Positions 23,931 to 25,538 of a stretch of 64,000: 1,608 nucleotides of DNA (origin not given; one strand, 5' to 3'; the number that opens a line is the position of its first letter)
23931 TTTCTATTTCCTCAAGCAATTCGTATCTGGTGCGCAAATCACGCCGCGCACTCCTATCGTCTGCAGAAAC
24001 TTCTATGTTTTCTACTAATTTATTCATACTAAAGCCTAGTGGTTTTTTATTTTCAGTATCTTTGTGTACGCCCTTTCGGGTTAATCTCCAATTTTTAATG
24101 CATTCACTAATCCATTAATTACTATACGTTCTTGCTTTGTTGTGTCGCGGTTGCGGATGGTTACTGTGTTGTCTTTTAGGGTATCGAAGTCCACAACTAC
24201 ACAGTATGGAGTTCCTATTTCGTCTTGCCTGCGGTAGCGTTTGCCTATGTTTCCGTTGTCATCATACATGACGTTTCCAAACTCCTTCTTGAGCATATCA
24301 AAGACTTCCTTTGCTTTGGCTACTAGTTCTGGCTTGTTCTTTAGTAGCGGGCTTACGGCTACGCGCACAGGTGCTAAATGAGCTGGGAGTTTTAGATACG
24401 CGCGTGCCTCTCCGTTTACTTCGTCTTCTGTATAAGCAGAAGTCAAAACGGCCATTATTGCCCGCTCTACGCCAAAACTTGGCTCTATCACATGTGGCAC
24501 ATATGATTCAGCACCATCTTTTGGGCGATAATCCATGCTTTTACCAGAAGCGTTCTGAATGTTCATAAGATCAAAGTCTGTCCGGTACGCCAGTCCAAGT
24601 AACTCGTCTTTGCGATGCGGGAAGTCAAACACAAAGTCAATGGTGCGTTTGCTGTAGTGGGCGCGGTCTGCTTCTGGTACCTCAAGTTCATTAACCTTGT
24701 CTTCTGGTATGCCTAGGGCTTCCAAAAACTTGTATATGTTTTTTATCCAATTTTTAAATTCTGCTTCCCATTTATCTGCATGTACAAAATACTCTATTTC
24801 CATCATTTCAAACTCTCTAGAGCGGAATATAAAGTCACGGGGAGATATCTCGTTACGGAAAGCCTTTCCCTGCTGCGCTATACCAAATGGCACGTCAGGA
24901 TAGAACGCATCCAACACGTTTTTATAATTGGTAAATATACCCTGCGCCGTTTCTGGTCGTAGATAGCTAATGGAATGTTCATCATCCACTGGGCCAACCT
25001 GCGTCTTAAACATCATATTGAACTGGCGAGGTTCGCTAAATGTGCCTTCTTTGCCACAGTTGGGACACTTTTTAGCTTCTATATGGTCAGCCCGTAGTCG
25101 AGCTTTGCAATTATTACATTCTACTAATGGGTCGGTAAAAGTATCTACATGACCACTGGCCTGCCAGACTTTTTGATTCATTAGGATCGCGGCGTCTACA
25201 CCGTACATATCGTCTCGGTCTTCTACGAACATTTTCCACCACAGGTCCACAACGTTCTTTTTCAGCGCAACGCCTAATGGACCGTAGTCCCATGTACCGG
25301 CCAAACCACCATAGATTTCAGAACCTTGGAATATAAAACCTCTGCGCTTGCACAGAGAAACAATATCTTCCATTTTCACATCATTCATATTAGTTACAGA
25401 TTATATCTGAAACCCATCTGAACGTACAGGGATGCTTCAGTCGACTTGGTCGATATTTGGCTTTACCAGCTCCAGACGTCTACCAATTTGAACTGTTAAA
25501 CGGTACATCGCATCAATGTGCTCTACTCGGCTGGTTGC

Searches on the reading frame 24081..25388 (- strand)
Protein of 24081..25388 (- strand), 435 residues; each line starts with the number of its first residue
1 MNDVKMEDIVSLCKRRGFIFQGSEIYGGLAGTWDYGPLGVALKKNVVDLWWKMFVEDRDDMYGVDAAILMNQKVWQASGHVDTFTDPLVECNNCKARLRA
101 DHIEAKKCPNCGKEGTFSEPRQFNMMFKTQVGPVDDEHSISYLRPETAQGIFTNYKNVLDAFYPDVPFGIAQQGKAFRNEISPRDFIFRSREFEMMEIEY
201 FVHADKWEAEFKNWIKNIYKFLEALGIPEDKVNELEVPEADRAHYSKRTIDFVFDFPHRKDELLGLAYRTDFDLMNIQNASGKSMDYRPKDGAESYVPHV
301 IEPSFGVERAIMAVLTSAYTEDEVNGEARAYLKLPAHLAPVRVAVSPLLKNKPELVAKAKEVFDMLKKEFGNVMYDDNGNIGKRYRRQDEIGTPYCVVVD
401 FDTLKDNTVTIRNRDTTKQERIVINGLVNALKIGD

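Call 23: search_protein_families(library=pfam, proteins=[window:24081-25388:-], max_evalue=0.00001)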
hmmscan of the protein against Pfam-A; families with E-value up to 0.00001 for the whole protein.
window:24081-25388:- (435 aa): 2 families
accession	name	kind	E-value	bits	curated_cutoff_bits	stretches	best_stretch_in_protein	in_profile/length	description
PF03129.25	HGTP_anticodon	-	8e-22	77.7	21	1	343-432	2-92/94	Anticodon binding domain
PF00587.30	tRNA-synt_2b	-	2.3e-15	57.5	29.3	1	135-316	5-177/179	tRNA synthetase class II core domain (G, H, P, S and T)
